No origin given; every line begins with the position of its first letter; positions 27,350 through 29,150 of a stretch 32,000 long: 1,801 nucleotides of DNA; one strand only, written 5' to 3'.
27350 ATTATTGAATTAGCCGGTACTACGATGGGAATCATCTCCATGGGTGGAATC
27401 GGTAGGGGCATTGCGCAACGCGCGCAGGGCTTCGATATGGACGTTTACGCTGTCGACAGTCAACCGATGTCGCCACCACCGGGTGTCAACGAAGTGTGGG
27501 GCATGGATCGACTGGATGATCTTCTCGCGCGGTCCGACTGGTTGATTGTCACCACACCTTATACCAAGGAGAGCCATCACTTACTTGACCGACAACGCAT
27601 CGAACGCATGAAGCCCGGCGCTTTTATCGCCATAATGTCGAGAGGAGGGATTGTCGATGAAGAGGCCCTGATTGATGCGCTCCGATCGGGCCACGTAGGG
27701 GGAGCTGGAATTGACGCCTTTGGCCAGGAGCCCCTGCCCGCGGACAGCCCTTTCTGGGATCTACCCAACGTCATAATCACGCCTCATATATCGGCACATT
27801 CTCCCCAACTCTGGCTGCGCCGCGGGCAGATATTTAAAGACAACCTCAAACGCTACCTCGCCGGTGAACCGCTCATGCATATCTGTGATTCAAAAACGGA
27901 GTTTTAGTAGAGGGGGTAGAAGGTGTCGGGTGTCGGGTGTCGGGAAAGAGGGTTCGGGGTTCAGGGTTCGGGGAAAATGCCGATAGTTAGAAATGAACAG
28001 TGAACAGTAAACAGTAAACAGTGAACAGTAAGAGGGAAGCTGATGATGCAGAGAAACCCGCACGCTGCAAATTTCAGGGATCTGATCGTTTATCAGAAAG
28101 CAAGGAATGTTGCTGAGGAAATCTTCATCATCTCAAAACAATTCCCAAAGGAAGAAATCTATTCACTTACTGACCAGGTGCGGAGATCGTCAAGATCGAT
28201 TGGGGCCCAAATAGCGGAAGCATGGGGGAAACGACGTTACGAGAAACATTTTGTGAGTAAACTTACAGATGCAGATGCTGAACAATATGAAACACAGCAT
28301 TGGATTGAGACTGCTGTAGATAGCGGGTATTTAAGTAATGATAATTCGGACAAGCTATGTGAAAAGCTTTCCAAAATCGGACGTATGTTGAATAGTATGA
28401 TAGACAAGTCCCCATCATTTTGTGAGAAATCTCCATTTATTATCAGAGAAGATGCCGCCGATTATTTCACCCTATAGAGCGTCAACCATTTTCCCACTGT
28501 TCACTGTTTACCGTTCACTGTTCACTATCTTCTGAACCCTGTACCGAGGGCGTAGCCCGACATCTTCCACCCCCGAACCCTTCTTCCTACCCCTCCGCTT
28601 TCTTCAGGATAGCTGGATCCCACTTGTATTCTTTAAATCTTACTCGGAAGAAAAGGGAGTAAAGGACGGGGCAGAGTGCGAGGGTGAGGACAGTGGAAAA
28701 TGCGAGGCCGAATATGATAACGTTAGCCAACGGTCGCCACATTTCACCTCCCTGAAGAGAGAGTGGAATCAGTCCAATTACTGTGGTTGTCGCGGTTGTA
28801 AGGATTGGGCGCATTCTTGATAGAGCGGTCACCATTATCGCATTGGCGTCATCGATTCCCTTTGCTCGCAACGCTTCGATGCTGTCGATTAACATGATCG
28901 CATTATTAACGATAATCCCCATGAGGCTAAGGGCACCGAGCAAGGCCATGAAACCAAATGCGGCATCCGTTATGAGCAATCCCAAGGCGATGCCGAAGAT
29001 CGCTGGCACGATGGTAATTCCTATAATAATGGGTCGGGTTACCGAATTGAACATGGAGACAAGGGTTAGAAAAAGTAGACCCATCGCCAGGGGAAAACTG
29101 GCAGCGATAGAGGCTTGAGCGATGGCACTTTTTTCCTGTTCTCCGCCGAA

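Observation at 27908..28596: Four-helix-bundle (23S-IVS/Avd-family) gene carried as the loop of a ~690-bp cassette bounded by long inverted arms made of heptamer tandem repeats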

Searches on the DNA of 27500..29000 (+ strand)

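Call 27: search_rna_families(source=window, start=27500, end=29000, threshold=evalue, max_evalue=1)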
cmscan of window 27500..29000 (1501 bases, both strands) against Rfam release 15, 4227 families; matches with E-value up to 1: 0.
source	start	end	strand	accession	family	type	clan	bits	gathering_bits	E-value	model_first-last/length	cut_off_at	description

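Call 70: search_rna_families(source=L090, threshold=gathering)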
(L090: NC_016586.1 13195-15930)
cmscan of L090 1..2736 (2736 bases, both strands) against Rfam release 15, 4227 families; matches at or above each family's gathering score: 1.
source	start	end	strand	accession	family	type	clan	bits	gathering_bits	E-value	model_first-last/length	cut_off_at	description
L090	2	2736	+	RF02541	LSU_rRNA_bacteria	Gene; rRNA;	CL00112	2137.9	50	0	13-2462/2925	3'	Bacterial large subunit ribosomal RNA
